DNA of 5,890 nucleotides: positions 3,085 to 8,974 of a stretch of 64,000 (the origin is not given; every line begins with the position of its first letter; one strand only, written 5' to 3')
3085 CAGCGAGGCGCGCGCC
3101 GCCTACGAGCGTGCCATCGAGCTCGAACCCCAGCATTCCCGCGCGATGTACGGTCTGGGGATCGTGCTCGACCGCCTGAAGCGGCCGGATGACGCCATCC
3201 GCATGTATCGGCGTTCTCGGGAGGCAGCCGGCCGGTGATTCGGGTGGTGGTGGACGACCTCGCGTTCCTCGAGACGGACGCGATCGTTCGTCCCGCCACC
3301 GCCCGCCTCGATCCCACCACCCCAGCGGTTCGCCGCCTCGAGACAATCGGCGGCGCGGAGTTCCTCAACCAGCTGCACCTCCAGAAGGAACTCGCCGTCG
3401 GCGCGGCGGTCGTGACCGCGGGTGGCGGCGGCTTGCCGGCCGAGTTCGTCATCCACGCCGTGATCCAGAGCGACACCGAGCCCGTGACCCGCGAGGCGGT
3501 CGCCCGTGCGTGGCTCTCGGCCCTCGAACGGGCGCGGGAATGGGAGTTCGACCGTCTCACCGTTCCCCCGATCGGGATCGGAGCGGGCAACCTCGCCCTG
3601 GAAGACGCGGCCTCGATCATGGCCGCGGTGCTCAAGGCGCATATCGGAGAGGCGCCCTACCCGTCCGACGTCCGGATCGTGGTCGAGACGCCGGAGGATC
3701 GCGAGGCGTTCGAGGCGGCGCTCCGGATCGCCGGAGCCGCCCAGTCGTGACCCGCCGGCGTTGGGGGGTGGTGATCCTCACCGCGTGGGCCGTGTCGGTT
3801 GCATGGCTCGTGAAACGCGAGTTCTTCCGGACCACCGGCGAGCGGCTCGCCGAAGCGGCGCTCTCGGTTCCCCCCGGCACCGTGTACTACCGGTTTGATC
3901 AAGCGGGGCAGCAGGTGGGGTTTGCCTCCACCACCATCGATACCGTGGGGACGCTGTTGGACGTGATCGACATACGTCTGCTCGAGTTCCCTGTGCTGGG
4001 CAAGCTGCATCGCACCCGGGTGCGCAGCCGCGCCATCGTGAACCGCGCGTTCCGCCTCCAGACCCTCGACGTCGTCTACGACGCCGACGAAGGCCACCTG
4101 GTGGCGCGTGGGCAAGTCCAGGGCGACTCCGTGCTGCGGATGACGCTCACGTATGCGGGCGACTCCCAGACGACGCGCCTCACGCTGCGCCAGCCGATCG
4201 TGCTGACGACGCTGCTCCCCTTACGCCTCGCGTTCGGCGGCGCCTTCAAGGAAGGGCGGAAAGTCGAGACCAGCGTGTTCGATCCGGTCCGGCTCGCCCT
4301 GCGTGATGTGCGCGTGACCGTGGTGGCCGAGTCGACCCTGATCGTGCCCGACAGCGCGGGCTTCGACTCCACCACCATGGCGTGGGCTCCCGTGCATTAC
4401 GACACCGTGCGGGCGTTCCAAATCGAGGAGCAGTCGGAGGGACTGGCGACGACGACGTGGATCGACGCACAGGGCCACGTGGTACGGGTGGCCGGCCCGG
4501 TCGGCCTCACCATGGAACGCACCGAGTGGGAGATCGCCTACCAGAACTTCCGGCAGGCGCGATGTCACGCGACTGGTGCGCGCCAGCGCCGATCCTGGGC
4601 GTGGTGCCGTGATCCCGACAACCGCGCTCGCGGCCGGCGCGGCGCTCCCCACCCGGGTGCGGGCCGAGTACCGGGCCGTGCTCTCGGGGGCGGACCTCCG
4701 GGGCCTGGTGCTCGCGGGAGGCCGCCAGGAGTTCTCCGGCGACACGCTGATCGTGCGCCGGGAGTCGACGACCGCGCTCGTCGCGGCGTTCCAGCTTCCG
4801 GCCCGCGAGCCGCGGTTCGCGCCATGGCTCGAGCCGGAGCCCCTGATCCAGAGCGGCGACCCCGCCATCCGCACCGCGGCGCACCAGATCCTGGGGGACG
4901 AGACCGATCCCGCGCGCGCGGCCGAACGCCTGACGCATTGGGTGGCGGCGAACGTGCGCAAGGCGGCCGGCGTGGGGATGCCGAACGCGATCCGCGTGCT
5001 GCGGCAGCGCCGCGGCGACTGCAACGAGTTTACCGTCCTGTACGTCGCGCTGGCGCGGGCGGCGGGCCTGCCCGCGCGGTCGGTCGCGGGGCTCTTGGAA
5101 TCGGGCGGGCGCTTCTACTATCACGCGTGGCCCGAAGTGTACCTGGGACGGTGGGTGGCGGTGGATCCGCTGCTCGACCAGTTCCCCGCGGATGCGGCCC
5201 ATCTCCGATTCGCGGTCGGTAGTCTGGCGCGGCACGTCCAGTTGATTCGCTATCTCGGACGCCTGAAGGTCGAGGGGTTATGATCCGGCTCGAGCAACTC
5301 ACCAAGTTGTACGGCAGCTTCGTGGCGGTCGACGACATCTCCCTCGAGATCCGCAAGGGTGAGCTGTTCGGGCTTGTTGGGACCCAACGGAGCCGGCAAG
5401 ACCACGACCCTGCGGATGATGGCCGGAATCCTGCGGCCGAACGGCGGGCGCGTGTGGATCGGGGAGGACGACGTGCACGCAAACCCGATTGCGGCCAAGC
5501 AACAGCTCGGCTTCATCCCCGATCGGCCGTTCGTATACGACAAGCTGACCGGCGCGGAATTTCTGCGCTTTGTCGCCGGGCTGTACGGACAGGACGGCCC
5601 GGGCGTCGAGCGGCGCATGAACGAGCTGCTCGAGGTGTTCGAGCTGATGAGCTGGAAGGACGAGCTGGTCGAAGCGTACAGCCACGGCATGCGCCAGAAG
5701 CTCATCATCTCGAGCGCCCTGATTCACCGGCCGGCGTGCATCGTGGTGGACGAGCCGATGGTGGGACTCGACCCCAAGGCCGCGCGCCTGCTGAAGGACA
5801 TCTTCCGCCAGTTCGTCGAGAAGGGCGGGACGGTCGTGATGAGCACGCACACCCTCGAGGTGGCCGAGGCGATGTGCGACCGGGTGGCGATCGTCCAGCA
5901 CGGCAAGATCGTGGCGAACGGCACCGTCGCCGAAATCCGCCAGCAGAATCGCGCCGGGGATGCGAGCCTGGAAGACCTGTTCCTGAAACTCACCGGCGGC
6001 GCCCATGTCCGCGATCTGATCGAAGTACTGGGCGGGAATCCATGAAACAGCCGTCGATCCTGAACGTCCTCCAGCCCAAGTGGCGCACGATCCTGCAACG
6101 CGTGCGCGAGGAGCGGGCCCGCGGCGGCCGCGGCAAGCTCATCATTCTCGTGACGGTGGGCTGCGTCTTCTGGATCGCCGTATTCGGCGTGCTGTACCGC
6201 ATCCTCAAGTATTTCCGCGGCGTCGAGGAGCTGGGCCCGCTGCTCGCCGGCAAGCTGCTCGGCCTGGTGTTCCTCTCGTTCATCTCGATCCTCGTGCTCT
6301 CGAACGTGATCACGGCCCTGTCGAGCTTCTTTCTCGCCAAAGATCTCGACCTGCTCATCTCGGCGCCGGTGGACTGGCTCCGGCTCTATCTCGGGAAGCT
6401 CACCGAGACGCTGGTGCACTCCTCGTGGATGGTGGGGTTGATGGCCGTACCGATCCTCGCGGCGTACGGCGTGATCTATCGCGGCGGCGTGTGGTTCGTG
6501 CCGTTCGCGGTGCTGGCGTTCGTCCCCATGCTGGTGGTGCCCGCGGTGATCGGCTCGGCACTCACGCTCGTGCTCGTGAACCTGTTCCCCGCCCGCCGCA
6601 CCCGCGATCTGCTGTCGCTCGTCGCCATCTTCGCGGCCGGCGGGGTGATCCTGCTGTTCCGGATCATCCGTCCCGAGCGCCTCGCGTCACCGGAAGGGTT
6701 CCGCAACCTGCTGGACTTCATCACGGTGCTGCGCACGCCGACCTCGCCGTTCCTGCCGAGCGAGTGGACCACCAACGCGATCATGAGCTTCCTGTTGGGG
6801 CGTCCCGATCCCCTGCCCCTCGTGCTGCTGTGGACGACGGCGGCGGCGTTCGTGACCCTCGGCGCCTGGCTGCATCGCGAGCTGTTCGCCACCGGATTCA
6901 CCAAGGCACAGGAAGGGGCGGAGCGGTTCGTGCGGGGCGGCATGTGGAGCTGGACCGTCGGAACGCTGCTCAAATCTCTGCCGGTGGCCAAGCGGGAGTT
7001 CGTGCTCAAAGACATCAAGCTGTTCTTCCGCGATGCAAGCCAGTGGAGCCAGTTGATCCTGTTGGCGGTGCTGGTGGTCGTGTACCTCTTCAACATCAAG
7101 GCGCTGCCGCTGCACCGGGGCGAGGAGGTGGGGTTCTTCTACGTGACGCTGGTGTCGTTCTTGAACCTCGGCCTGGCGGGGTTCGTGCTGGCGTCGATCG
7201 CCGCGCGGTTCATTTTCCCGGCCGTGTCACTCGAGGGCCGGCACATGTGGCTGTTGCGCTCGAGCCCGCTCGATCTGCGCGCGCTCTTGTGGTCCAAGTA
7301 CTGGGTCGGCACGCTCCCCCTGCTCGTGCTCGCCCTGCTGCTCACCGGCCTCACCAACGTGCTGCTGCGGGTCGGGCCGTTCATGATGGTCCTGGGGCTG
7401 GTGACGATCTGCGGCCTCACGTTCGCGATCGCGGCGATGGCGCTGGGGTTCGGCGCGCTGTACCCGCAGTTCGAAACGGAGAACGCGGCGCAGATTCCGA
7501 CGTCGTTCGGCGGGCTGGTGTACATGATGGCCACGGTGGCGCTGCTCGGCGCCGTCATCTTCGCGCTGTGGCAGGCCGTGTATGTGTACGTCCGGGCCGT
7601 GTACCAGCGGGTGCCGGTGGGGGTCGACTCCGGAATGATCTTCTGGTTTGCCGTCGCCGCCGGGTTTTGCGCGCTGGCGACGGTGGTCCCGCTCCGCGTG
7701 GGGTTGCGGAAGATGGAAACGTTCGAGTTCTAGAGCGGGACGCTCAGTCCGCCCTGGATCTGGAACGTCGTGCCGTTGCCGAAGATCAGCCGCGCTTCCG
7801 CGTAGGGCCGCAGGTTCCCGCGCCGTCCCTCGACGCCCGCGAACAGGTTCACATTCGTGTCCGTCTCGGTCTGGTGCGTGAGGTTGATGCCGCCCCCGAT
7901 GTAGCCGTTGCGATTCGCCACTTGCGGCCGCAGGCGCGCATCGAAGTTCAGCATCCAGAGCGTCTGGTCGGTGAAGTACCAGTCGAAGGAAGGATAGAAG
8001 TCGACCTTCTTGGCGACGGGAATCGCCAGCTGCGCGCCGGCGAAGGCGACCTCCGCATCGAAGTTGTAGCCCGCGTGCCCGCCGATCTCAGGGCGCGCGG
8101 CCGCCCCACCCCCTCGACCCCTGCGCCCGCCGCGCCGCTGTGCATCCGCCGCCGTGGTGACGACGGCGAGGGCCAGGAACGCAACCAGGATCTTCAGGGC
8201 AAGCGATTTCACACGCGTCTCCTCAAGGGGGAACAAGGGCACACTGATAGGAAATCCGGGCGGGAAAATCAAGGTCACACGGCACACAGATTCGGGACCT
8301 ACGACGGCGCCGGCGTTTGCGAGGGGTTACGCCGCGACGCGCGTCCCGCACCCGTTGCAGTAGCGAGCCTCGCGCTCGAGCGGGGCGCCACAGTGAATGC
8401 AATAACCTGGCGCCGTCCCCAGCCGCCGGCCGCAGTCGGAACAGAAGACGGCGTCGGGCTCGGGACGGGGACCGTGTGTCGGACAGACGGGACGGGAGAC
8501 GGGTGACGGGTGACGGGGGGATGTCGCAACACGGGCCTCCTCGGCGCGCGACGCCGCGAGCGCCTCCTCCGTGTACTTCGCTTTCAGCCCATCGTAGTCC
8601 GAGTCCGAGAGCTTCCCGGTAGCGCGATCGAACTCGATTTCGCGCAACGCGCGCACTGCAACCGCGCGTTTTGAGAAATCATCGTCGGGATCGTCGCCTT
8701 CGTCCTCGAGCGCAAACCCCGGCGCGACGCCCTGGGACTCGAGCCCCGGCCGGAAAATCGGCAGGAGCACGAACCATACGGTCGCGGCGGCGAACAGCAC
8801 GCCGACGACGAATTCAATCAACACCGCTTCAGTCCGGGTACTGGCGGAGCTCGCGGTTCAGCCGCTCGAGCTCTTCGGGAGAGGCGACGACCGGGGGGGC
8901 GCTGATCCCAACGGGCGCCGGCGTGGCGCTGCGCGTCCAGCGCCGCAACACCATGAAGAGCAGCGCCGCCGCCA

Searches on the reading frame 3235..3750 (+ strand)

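Call 77: search_protein_families(library=pfam, proteins=[window:3235-3750:+], max_evalue=0.00001)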
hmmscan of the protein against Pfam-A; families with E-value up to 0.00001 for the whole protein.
window:3235-3750:+ (171 aa): 1 family
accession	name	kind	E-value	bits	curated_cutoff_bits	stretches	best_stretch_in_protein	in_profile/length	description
PF01661.27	Macro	-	1.1e-10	41.9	22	1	36-129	19-118/118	Macro domain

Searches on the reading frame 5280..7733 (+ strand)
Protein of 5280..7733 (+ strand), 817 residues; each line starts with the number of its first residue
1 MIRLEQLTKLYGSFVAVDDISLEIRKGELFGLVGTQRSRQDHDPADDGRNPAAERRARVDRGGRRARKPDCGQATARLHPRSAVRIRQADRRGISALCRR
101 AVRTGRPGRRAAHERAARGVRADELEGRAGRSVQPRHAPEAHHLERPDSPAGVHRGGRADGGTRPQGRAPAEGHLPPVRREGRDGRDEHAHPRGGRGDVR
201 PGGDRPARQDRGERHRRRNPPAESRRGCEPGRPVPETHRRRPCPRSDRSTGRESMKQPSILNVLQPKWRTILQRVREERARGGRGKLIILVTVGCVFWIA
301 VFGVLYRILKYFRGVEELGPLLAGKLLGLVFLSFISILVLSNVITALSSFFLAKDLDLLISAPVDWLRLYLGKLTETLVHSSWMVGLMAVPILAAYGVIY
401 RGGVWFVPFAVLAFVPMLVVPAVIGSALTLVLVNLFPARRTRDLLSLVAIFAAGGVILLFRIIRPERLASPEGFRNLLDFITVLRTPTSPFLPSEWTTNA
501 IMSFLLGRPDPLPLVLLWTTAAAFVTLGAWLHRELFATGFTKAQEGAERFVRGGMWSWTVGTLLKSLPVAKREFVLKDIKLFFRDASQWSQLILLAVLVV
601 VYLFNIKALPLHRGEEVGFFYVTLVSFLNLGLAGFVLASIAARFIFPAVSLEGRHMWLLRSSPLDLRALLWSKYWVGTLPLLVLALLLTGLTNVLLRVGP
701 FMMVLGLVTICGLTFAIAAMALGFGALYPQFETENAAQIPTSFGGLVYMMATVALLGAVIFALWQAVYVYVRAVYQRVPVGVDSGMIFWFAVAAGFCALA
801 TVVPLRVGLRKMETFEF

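Call 75: search_protein_families(library=pfam, proteins=[window:5280-7733:+], max_evalue=0.00001)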
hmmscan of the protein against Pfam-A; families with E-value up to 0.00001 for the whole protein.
window:5280-7733:+ (817 aa): 1 family
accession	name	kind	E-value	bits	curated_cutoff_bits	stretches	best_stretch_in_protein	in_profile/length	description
PF16949.11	ABC_tran_2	-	2.5e-106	357.1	25.7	1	284-817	7-542/542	Putative ATP-binding cassette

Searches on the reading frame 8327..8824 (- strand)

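Call 75: search_protein_families(library=pfam, proteins=[window:8327-8824:-], max_evalue=0.00001)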
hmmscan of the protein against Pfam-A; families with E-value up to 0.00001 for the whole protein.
window:8327-8824:- (165 aa): 2 families
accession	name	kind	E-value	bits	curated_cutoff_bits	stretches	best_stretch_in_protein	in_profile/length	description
PF13240.11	Zn_Ribbon_1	-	5.9e-09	35.9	25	1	141-162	1-22/23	zinc-ribbon domain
PF12773.13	DZR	-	4.1e-07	30.5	27.3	1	121-160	8-45/45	Double zinc ribbon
